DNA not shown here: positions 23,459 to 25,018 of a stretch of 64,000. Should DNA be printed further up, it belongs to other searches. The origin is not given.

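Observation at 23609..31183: Four-gene envelope cluster of unknown function: DUF4159-like / 1268-aa DUF4175-like giant / TPR protein / secreted 419-aa protein, without the MoxR-vWA partners I would expect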

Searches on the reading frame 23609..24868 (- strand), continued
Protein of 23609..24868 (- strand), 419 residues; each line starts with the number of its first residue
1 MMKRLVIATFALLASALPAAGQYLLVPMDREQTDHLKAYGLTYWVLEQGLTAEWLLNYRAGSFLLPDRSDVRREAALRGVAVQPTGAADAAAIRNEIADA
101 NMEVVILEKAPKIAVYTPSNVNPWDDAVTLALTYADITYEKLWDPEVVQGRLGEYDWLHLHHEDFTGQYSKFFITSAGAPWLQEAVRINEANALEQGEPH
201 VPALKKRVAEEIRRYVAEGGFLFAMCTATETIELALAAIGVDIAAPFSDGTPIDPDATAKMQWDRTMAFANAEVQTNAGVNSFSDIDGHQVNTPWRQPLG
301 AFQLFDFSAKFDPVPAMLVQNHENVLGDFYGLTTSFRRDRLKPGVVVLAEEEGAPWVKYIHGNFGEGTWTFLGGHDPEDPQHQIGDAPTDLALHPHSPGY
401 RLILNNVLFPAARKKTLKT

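Call 40: search_protein_families(library=pfam, proteins=[L062:11239-12156:+, L062:12160-15174:+, L062:15188-16684:+, L062:16701-17669:+, L062:8719-9903:-, L078:5476-8076:+, L078:8854-9426:+, L078:11361-11978:+, L081:8356-9951:+, L081:7553-8305:+], max_evalue=0.001)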
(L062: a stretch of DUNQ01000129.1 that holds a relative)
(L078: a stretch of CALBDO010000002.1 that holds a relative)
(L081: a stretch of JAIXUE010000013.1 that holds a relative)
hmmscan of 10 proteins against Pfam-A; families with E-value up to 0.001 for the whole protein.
L062:11239-12156:+ (306 aa): 1 family
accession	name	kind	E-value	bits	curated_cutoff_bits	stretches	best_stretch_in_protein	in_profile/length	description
PF02470.25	MlaD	-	3.1e-11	43.8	25.1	1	51-123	4-81/81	MlaD protein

L062:12160-15174:+ (1005 aa): 5 families
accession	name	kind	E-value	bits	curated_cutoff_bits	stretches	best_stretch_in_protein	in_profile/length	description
PF07676.18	PD40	-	2.2e-18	66.1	20.9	1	426-460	1-36/38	WD40-like Beta Propeller Repeat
PF01103.29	Omp85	-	9.2e-11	42.2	24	1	736-985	47-304/325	Omp85 superfamily domain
PF13485.12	Peptidase_MA_2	-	2.6e-08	34.3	32.4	1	80-260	21-199/201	Peptidase MA superfamily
PF25174.1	Beta-prop_THOC3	-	1.7e-05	24.4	305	1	348-452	51-148/272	THOC3 beta-propeller domain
PF00930.27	DPPIV_N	-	0.00073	18.8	22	0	398-452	1-61/354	Dipeptidyl peptidase IV (DPP IV) N-terminal region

L062:15188-16684:+ (499 aa): 2 families
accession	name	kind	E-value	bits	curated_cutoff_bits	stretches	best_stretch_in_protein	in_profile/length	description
PF00883.26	Peptidase_M17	-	3.2e-123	411.4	25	1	185-491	2-309/310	Cytosol aminopeptidase family, catalytic domain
PF02789.23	Peptidase_M17_N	-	1.2e-09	38.7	23.4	1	29-148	6-128/129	Cytosol aminopeptidase family, N-terminal domain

L062:16701-17669:+ (323 aa): 1 family
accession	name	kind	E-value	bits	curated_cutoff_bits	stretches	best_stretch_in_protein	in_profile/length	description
PF01297.22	ZnuA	-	3.9e-57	194.1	29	1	39-311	1-262/263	Zinc-uptake complex component A periplasmic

L062:8719-9903:- (395 aa): 1 family
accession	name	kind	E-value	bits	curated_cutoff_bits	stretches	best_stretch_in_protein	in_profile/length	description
PF04551.19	GcpE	-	1.7e-141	471.6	32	1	53-394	1-343/343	GcpE protein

L078:5476-8076:+ (867 aa): 1 family
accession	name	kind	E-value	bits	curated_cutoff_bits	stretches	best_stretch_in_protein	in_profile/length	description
PF09586.16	YfhO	-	3.4e-10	39.4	28.5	1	769-834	765-831/835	Bacterial membrane protein YfhO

L078:8854-9426:+ (191 aa): 1 family
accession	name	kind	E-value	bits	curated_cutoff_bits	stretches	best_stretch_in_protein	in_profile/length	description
PF01058.29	Oxidored_q6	-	9.5e-28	96.9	27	1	45-152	3-126/128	NADH ubiquinone oxidoreductase, 20 Kd subunit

L078:11361-11978:+ (206 aa): 0 families

L081:8356-9951:+ (532 aa): 4 families
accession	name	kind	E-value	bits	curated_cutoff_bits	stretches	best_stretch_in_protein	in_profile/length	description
PF03796.21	DnaB_C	-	2.3e-110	368.4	27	1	219-481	1-255/255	DnaB-like helicase C terminal domain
PF00772.26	DnaB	-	9.6e-31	106.3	23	1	44-145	2-103/103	DnaB-like helicase N terminal domain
PF13481.12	AAA_25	-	7.2e-11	42.5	27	1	219-397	14-189/195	AAA domain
PF06745.19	ATPase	-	1.3e-05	25.2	26.6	1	220-286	1-68/231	KaiC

L081:7553-8305:+ (251 aa): 2 families
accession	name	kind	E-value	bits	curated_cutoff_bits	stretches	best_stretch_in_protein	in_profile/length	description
PF00730.31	HhH-GPD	-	1.4e-22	80.5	26.2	1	72-206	1-107/108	HhH-GPD superfamily base excision DNA repair protein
PF00633.29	HHH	-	1.5e-06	28.1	24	1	138-165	2-29/30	Helix-hairpin-helix motif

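Call 45: find_homologous_proteins(query=A3)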
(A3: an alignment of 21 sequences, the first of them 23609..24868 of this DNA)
Query A3 (21 sequences) (419 aa, profile of the alignment): 8000 proteins with E <= 0.001 among 8000 candidates; the best 120 are listed.
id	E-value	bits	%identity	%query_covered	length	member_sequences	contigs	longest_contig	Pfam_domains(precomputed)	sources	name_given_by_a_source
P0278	1.5e-215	734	56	100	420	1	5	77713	-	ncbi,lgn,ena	-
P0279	2.2e-214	730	56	100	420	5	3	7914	-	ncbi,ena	-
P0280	5.7e-213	725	58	95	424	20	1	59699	-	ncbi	-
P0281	7.2e-213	725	57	100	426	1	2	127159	-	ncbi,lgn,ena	-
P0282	8.1e-213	725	57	100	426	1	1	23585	-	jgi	-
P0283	8.1e-213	725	57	100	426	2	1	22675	-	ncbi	-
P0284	1.2e-212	724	58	98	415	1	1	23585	-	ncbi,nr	ncbi:MAG: asparagine synthetase B [Calditrichaeota bacterium]|nr:asparagine synthetase B [Calditrich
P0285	2.1e-212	724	57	100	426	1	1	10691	-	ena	-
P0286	2.0e-211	720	54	100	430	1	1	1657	-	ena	-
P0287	2.2e-211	720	58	100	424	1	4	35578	-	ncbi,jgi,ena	-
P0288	9.0e-211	718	51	100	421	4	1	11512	-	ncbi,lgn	-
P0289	2.4e-210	717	53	100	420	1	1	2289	-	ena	-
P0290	2.8e-210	717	57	96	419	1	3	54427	-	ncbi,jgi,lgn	-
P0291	4.5e-210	716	52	99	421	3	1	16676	-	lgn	-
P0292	4.7e-210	716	53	95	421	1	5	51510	-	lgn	-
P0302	1.3e-208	711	53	100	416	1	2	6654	-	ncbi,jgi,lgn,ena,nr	ncbi:MAG: asparagine synthetase B [Candidatus Cloacimonadota bacterium]|nr:MAG: asparagine synthetas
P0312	4.3e-208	709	-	-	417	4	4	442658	-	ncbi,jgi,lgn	-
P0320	8.5e-208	708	53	100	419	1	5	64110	-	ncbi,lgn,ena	ncbi:MAG: asparagine synthetase B [Bacteroidia bacterium]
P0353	6.3e-207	705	-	-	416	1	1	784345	-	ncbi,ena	-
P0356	6.7e-207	705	-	-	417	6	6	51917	-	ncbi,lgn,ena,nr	ncbi:MAG TPA: hypothetical protein VJY41_13220 [Prolixibacteraceae bacterium]|nr:hypothetical protei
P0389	1.8e-206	704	-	-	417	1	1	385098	-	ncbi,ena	-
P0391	1.9e-206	704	-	-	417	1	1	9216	-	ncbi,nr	ncbi:MAG: asparagine synthetase B [Bacteroidota bacterium]|nr:asparagine synthetase B [Bacteroidota 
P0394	2.0e-206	704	51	100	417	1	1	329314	-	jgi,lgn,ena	-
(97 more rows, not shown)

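Call 58: predict_structure(alignment_id=A4)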
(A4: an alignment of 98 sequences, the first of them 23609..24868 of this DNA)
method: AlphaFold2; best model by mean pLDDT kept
length: 419 residues; sequences in the alignment: 98
mean_pLDDT: 87.8   pTM: 0.88
mean pLDDT of the five models: 87.8, 87.0, 85.0, 84.6, 75.1
residues with pLDDT >= 90: 269; 70-90: 106; 50-70: 30; < 50: 14
segments of 3 or more residues with pLDDT < 50: 16-18, 291-296, 415-419
pLDDT, mean of each block of 10 residues (from residue 1): 74 57 93 98 98 96 97 98 95 95 93 88 75 96 93 97 80 80 88 93 94 97 92 94 77 89 96 84 77 51 91 93 88 86 96 90 96 86 76 96 94 55
secondary structure, 60 per line:
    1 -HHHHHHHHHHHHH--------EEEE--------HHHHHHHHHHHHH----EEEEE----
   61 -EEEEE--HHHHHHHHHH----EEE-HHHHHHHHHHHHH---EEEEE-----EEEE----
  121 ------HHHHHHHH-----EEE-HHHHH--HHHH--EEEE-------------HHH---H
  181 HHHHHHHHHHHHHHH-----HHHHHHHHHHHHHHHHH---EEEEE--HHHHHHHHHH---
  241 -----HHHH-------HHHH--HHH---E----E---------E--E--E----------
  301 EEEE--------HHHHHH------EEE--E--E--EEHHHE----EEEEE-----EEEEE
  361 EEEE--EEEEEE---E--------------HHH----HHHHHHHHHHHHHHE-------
elements in order: H2-14 E23-26 H35-47 E52-56 E62-66 H69-78 E83-85 H87-99 E103-107 E113-116 H127-134 E140-142 H144-148 H151-154 E157-160 H180-195 H201-217 E221-225 H228-237 H246-249 H257-260 E301-304 H313-318 E325-327 E346-350 E356-364 E367-372 H398-411

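Call 65: list_cluster_members(proteins=[P0320, P0391, P0356, P0284, P0302, P0312, P0353, P0389, P0394, P0036])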
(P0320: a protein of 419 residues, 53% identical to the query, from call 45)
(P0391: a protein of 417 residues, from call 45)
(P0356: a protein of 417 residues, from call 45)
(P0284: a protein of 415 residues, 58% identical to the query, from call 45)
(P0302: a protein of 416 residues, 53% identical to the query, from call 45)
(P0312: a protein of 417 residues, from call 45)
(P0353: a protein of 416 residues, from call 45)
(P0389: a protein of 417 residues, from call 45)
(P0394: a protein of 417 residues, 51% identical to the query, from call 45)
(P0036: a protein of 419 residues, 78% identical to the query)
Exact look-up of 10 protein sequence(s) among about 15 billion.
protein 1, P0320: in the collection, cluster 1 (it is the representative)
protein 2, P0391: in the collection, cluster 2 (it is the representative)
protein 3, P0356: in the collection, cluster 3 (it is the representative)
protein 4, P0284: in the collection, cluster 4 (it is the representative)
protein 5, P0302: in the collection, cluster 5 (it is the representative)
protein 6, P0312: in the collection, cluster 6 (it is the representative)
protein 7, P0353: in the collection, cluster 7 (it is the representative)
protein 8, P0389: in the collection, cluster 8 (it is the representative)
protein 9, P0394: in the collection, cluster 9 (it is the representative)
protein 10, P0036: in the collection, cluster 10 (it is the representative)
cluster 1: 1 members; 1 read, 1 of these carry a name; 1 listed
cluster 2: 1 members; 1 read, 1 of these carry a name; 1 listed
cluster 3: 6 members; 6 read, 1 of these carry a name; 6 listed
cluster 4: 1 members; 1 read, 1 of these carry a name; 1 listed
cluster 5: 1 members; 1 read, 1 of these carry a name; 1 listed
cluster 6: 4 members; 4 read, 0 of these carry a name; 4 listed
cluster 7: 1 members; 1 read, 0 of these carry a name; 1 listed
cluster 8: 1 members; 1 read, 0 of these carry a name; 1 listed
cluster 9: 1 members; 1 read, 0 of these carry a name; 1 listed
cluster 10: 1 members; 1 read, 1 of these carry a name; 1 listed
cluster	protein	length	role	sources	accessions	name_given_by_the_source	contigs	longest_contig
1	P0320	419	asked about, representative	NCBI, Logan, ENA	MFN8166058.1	MAG: asparagine synthetase B [Bacteroidia bacterium]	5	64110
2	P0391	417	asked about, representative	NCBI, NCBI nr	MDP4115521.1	MAG: asparagine synthetase B [Bacteroidota bacterium] | asparagine synthetase B [Bacteroidota bacterium]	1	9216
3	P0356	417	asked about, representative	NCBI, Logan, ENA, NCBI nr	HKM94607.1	MAG TPA: hypothetical protein VJY41_13220 [Prolixibacteraceae bacterium] | hypothetical protein [Prolixibacteraceae bacterium]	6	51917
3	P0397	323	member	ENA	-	-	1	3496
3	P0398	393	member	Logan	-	-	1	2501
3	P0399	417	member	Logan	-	-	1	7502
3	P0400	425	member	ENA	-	-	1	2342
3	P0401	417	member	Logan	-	-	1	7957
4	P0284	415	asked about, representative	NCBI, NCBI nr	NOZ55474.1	MAG: asparagine synthetase B [Calditrichaeota bacterium] | asparagine synthetase B [Calditrichota bacterium]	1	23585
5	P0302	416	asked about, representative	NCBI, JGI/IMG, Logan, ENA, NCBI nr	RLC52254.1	MAG: asparagine synthetase B [Candidatus Cloacimonadota bacterium]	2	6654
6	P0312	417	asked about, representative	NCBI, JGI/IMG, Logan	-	-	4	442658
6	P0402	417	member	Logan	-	-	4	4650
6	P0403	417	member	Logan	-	-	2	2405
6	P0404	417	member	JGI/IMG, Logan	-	-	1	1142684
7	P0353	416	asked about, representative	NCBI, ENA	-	-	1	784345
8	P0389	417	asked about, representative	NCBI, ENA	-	-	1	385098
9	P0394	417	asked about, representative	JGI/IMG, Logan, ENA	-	-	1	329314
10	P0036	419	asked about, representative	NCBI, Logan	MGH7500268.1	MAG: asparagine synthetase B [Longimicrobiales bacterium]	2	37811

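Call 72: fold_search(model_id=the predicted structure, library=pdb)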
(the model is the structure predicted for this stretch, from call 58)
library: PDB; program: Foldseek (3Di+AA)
matches with E <= 10: 705; with E <= 0.001: 17
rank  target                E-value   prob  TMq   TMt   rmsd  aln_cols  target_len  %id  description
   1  2gk3_E                8.9e-06  1.00  0.37  0.57   8.4       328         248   11  Cytoplasmic Protein STM3548 from Salmonella typhimurium (released 2006-05-02)
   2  8aa2_G                1.7e-05  1.00  0.36  0.35  10.3       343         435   14  Inactive levan utilisation machinery (utilisome) in the presence of levan fructo-oligosaccharides DP 15-25 (released 2023-06-07)
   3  3fij_B                3.0e-05  1.00  0.28  0.47   9.9       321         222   10  Crystal structure of a uncharacterized protein lin1909 (released 2009-01-13)
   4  3fij_C                4.0e-05  1.00  0.29  0.49   9.0       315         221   12  Crystal structure of a uncharacterized protein lin1909 (released 2009-01-13)
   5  3fij_D                4.5e-05  1.00  0.29  0.49   9.2       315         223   12  Crystal structure of a uncharacterized protein lin1909 (released 2009-01-13)
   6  5xb7_E                8.7e-05  1.00  0.29  0.19   9.3       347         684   10  GH42 alpha-L-arabinopyranosidase from Bifidobacterium animalis subsp. lactis Bl-04 (released 2017-11-01)
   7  3soz_A                9.8e-05  1.00  0.35  0.55   8.7       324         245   13  Cytoplasmic Protein STM1381 from Salmonella typhimurium LT2 (released 2011-08-03)
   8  2gk3_A                1.1e-04  1.00  0.33  0.52   9.7       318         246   10  Cytoplasmic Protein STM3548 from Salmonella typhimurium (released 2006-05-02)
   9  5xb7_D                2.3e-04  1.00  0.29  0.19   9.4       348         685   11  GH42 alpha-L-arabinopyranosidase from Bifidobacterium animalis subsp. lactis Bl-04 (released 2017-11-01)
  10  5xb7_C                2.4e-04  1.00  0.28  0.18   9.7       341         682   10  GH42 alpha-L-arabinopyranosidase from Bifidobacterium animalis subsp. lactis Bl-04 (released 2017-11-01)
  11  7d53_A                2.6e-04  1.00  0.31  0.47  10.1       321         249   13  SpuA mutant - H221N with Glu (released 2021-10-06)
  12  8ibt_A                3.9e-04  1.00  0.29  0.19   7.8       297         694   14  Crystal structure of GH42 beta-galactosidase BiBga42A from Bifidobacterium longum subspecies infantis E318S mutant in  (released 2023-06-07)
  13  7d53_B                4.1e-04  0.99  0.30  0.46  10.1       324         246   13  SpuA mutant - H221N with Glu (released 2021-10-06)
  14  5xb7_F                4.7e-04  1.00  0.30  0.19   8.0       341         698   12  GH42 alpha-L-arabinopyranosidase from Bifidobacterium animalis subsp. lactis Bl-04 (released 2017-11-01)
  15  5xb7_A                5.3e-04  1.00  0.29  0.19   9.5       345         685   10  GH42 alpha-L-arabinopyranosidase from Bifidobacterium animalis subsp. lactis Bl-04 (released 2017-11-01)
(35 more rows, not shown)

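Call 98: search_protein_families(library=ncbifam, proteins=[L075:10001-11254:+], max_evalue=0.01)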
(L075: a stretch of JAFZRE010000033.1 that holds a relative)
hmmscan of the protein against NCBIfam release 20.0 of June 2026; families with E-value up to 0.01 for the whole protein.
L075:10001-11254:+ (418 aa): 0 families
